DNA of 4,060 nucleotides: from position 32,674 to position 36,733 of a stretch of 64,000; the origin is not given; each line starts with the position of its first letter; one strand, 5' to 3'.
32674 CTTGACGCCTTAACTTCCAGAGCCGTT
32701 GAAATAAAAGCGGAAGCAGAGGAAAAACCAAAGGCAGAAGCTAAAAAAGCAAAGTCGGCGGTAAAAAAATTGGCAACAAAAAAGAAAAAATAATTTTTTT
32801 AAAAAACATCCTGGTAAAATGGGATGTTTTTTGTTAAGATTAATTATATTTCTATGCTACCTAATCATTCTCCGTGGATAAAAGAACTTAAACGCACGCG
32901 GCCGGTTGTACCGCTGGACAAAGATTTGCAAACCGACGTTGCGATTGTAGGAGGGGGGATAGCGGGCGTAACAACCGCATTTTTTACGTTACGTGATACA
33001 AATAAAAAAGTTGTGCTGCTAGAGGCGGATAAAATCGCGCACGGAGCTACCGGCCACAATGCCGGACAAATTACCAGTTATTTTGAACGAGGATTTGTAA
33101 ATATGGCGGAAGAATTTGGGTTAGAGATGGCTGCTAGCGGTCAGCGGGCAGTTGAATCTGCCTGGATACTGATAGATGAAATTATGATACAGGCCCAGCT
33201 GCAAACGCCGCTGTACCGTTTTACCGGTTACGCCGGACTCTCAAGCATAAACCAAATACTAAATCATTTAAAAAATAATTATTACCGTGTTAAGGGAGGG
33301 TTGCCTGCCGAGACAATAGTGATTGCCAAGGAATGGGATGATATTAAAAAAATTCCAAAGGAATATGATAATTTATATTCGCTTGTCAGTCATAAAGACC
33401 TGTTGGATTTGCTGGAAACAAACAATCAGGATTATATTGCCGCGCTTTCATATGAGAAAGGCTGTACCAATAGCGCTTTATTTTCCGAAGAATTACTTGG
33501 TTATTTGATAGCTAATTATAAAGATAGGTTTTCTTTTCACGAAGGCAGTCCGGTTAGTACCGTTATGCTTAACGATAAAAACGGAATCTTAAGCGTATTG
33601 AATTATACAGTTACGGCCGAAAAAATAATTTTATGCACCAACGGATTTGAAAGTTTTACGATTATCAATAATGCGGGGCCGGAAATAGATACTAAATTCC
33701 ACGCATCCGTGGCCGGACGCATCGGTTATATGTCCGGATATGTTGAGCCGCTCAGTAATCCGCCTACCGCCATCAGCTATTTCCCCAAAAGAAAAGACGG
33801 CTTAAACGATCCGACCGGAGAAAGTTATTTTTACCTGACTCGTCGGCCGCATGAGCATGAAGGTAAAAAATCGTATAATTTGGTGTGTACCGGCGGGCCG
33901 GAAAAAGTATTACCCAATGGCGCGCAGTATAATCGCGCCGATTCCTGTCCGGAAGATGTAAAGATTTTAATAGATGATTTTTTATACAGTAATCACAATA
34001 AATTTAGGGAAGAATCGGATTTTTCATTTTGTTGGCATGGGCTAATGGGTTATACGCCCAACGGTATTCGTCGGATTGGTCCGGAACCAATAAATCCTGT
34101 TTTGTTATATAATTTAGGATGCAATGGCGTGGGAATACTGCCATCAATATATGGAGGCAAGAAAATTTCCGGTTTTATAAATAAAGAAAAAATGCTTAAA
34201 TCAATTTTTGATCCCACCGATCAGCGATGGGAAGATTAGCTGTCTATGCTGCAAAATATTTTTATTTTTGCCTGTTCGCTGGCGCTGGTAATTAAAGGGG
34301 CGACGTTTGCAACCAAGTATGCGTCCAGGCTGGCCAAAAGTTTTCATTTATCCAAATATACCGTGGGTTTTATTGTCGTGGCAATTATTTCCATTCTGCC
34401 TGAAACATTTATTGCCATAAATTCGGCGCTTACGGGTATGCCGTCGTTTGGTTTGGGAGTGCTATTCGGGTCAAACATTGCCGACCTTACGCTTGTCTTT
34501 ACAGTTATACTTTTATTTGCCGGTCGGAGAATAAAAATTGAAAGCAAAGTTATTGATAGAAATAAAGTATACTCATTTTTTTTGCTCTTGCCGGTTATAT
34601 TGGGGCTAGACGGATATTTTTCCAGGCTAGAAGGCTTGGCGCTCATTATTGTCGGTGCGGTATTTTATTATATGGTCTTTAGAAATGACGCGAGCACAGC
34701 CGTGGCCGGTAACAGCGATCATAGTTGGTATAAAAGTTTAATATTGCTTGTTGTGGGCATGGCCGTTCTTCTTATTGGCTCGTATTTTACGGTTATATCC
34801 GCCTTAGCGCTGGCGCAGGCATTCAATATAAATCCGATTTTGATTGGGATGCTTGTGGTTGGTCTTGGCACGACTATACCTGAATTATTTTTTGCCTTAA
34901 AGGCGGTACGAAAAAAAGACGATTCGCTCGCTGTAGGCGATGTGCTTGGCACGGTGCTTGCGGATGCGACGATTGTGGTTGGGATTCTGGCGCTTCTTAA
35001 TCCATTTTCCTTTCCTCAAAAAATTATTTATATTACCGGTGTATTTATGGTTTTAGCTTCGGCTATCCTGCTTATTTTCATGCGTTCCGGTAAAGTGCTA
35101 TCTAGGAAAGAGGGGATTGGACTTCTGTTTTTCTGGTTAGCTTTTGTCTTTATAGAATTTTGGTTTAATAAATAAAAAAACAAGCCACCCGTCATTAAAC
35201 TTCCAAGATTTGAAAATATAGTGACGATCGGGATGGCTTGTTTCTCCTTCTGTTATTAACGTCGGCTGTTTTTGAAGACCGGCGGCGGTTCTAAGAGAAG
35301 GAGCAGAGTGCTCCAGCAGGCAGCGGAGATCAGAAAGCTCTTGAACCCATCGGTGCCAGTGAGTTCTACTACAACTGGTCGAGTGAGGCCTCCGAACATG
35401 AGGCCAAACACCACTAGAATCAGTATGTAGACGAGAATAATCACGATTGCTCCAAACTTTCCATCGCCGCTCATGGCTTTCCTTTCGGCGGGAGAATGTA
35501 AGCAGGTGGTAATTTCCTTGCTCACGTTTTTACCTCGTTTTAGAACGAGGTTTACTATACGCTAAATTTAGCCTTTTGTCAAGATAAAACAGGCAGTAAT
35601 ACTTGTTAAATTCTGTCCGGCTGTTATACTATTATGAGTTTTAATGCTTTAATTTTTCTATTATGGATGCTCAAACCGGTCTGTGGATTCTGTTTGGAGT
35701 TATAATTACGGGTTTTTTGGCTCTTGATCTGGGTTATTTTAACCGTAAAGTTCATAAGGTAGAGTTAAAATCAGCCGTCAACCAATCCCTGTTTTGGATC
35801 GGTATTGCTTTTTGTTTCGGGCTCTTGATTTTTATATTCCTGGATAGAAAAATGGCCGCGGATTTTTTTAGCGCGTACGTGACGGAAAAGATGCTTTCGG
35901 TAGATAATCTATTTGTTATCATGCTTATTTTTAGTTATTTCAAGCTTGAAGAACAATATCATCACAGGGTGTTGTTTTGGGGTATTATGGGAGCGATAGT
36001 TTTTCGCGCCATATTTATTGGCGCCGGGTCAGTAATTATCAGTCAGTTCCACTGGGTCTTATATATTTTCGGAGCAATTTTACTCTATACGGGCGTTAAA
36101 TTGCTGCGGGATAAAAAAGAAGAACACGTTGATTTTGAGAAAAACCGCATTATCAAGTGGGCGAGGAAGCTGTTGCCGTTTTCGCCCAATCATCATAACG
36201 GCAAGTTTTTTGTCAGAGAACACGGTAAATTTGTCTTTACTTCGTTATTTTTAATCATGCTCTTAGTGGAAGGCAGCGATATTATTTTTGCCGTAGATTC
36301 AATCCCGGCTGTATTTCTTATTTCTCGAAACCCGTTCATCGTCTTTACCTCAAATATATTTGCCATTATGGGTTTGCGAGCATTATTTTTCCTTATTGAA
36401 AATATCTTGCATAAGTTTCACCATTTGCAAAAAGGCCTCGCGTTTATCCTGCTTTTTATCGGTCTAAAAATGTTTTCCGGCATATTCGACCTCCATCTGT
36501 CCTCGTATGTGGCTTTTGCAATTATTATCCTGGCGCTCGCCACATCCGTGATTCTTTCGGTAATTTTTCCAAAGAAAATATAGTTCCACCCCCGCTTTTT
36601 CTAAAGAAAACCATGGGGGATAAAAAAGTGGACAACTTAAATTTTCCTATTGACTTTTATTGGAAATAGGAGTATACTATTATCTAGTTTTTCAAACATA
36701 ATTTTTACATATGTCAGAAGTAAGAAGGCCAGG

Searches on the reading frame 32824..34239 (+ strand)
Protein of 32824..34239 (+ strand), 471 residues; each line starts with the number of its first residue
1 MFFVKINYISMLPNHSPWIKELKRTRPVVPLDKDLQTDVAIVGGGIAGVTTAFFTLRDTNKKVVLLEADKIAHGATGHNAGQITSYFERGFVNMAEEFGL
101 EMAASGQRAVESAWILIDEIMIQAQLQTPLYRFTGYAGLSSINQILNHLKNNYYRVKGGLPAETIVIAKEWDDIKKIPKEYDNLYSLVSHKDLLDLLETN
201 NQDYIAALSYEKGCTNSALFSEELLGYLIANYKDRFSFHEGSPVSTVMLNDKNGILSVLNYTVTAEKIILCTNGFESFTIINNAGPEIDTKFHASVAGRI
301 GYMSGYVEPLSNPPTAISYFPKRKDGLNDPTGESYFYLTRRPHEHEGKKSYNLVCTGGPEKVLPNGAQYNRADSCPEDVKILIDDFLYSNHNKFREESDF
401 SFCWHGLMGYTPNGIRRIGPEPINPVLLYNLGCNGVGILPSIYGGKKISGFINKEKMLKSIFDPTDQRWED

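Call 29: search_protein_families(library=pfam, proteins=[window:32824-34239:+], max_evalue=0.00001)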
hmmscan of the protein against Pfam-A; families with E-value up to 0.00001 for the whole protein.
window:32824-34239:+ (471 aa): 1 family
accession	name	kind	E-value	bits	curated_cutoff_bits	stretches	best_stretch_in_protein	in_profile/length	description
PF01266.30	DAO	-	1.7e-25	90.8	27.9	1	38-447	1-349/353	FAD dependent oxidoreductase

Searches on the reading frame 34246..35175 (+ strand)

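Call 29: search_protein_families(library=pfam, proteins=[window:34246-35175:+], max_evalue=0.00001)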
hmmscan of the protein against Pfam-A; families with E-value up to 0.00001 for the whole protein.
window:34246-35175:+ (309 aa): 1 family
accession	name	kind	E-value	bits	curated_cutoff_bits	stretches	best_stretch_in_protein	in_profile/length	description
PF01699.29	Na_Ca_ex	-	1.8e-41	142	24.9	2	5-145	3-150/151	Sodium/calcium exchanger protein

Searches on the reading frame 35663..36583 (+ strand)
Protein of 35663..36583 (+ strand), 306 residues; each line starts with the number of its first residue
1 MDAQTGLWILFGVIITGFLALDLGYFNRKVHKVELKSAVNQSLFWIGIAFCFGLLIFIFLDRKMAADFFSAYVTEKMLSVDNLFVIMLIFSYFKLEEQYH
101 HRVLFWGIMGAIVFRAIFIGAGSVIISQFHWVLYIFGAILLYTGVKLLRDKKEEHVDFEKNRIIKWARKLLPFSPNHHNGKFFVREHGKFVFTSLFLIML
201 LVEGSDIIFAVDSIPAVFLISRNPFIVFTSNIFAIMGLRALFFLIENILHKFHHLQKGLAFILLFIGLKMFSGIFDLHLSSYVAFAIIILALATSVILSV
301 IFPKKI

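Call 29: search_protein_families(library=pfam, proteins=[window:35663-36583:+], max_evalue=0.00001)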
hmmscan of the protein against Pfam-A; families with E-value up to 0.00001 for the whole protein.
window:35663-36583:+ (306 aa): 1 family
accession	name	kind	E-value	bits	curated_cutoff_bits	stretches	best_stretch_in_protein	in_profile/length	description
PF03741.22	TerC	-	7.2e-52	176.1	27.8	1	70-271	2-175/178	Integral membrane protein TerC family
